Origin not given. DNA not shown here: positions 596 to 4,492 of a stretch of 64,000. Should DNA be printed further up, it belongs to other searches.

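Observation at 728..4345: Single polypeptide: DNA-binding HTH + Ser/Thr kinase + ADOP permease (possible membrane-tethered one-component signalling system)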

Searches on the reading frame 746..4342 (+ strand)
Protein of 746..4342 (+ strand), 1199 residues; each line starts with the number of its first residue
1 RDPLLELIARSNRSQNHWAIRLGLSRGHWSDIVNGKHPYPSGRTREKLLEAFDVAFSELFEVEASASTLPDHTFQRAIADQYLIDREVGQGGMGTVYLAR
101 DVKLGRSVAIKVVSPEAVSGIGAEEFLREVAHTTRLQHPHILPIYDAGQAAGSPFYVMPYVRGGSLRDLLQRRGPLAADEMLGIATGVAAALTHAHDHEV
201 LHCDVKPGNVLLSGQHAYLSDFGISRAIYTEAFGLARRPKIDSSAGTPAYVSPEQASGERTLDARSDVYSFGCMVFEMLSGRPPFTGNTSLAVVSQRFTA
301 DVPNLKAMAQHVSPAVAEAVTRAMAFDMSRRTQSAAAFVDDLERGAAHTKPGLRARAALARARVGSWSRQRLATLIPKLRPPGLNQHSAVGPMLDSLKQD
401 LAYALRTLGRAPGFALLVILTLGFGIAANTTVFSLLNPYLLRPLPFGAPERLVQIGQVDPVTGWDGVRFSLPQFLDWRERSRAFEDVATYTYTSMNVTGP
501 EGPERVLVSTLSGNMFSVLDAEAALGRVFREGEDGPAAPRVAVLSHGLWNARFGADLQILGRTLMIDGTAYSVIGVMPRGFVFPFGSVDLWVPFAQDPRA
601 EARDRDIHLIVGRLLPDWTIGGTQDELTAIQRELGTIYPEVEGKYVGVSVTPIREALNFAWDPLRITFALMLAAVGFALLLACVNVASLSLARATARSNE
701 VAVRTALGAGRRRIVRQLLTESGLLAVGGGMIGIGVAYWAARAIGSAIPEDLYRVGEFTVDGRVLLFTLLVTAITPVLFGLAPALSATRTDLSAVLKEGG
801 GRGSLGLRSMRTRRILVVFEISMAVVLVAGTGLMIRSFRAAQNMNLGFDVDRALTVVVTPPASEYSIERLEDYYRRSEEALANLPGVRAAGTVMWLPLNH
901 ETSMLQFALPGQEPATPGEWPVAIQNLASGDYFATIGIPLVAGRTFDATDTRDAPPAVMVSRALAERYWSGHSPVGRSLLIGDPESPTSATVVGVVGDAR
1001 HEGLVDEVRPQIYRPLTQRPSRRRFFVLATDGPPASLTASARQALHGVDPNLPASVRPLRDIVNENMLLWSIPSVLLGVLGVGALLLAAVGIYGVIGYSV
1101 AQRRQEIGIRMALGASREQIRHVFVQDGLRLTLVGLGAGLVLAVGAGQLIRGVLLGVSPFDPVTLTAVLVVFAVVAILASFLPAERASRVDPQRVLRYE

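Call 58: predict_structure(alignment_id=A2)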
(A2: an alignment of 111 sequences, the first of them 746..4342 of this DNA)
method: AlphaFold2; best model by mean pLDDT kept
length: 1199 residues; sequences in the alignment: 111
mean_pLDDT: 89.5   pTM: 0.70
mean pLDDT of the five models: 89.5, 87.8, 87.7, 86.6, 85.7
residues with pLDDT >= 90: 814; 70-90: 318; 50-70: 38; < 50: 29
segments of 3 or more residues with pLDDT < 50: 65-68, 234-246, 377-387
pLDDT, mean of each block of 10 residues (from residue 1): 91 82 79 83 81 88 58 87 90 87 94 81 85 89 94 93 94 94 97 92 88 94 65 45 54 82 92 97 84 78 93 95 95 97 88 83 82 56 49 82 93 93 94 93 94 96 88 96 97 93 94 97 97 93 97 96 95 96 91 95 93 98 98 95 93 92 90 93 91 86 85 91 94 95 85 80 91 85 81 68 73 92 95 94 95 96 93 96 98 93 93 92 96 97 96 96 96 96 95 97 90 95 96 96 96 95 90 89 91 87 89 94 94 96 94 92 96 94 93 84
secondary structure, 60 per line:
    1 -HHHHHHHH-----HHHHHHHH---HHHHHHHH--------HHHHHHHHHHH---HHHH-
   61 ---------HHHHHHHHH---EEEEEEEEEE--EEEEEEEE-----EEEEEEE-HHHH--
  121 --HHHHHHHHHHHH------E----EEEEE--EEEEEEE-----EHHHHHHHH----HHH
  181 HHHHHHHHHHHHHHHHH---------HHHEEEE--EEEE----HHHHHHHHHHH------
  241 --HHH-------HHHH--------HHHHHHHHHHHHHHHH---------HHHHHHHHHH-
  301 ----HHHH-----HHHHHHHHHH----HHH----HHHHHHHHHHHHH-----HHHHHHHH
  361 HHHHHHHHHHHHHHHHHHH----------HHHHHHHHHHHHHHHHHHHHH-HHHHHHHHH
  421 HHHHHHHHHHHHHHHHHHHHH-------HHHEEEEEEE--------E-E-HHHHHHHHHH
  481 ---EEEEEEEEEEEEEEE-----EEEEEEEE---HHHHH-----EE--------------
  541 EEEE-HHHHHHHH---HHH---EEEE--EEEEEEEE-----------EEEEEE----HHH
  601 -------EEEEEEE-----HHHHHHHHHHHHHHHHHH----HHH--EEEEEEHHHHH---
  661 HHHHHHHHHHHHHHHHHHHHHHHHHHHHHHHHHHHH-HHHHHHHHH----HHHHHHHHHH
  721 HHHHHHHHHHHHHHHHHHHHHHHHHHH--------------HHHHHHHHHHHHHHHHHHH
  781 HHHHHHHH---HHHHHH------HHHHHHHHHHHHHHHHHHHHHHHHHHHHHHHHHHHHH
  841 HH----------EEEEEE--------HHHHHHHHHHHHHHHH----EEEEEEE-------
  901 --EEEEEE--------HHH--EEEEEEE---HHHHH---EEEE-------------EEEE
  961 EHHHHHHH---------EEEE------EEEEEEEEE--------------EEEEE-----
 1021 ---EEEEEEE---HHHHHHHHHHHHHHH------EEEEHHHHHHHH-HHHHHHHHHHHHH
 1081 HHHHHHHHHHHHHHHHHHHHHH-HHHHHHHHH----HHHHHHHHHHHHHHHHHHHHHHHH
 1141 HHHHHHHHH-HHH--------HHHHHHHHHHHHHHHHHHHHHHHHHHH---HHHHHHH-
elements in order (helices of 4 or more, strands of 3 or more residues): H2-9 H15-22 H26-33 H42-52 H56-59 H70-78 E82-91 E94-101 E107-113 H115-118 H123-134 E146-150 E153-159 H166-173 H178-197 E210-213 E216-219 H224-234 H253-256 H265-280 H290-299 H305-308 H314-323 H335-347 H353-379 H390-410 H412-441 E452-458 H471-480 E484-498 E504-511 H515-519 E541-544 H546-553 E563-566 E569-576 E588-593 E608-614 H620-637 E647-652 H653-657 H661-696 H698-706 H711-747 H762-788 H792-797 H804-842 E853-858 H867-882 E887-893 E903-908 E922-928 H932-936 E940-943 E957-961 H962-968 E978-981 E988-996 E1011-1015 E1024-1030 H1034-1048 E1055-1058 H1059-1066 H1068-1102 H1104-1112 H1117-1149 H1162-1188 H1192-1198

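Call 72: fold_search(model_id=the predicted structure, library=pdb)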
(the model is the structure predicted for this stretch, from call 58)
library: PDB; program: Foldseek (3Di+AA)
matches with E <= 10: 2000; with E <= 0.001: 1999
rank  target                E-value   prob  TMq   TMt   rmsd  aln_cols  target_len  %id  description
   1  9ge6_A                1.8e-19  1.00  0.32  0.43  12.8       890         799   14  Structure of E. coli YbbAP (released 2025-05-28)
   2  6i2p_A                7.3e-17  1.00  0.19  0.75   4.9       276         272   35  Crystal structure of the Mycobacterium tuberculosis PknB kinase domain (L33E mutant) in complex with its substrate Gar (released 2019-05-22)
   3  9ge7_A                9.0e-17  1.00  0.29  0.39  18.5       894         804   14  Structure of E. coli YbbAP with bound ATP analogue (released 2025-05-28)
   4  6i2p_B                1.3e-16  1.00  0.19  0.75   4.8       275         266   34  Crystal structure of the Mycobacterium tuberculosis PknB kinase domain (L33E mutant) in complex with its substrate Gar (released 2019-05-22)
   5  5gko_A                9.4e-16  1.00  0.26  0.44   6.9       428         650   21  Crystal structure of tripartite-type ABC transporter, MacB from Acinetobacter baumannii (released 2017-11-15)
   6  3oro                  1.2e-15  1.00  0.19  0.77   4.9       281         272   35  Mycobacterium tuberculosis PknB kinase domain L33D mutant (crystal form 4) (released 2010-12-15)
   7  6b2p                  1.6e-15  1.00  0.19  0.81   3.6       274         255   34  Dual Inhibition of the Essential Protein Kinases A and B in Mycobacterium tuberculosis (released 2018-02-14)
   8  9ymt                  1.6e-15  1.00  0.19  0.79   3.0       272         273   32  Staphylococcus aureus serine/threonine kinase Stk1 with inhibitor GW779439X (released 2026-03-11)
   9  1o6y                  1.6e-15  1.00  0.19  0.82   4.4       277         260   36  Catalytic domain of PknB kinase from Mycobacterium tuberculosis (released 2003-01-30)
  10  5u94                  2.0e-15  1.00  0.19  0.81   4.3       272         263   36  Crystal structure of the Mycobacterium tuberculosis PASTA kinase PknB in complex with the potential theraputic kinase in (released 2017-12-20)
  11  2fum_B                2.0e-15  1.00  0.19  0.80   4.7       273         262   36  Catalytic domain of protein kinase PknB from Mycobacterium tuberculosis in complex with mitoxantrone (released 2006-08-01)
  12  2fum_A                2.0e-15  1.00  0.19  0.80   5.1       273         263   36  Catalytic domain of protein kinase PknB from Mycobacterium tuberculosis in complex with mitoxantrone (released 2006-08-01)
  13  1mru_A                2.4e-15  1.00  0.20  0.80   4.8       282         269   34  Intracellular Ser/Thr protein kinase domain of Mycobacterium tuberculosis PknB. (released 2003-02-11)
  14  3ort                  2.5e-15  1.00  0.19  0.76   4.7       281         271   34  Mycobacterium tuberculosis PknB kinase domain L33D mutant (crystal form 6) (released 2010-12-15)
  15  3orl                  3.3e-15  1.00  0.18  0.78   5.0       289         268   32  Mycobacterium tuberculosis PknB kinase domain L33D mutant (crystal form 3) (released 2010-12-15)
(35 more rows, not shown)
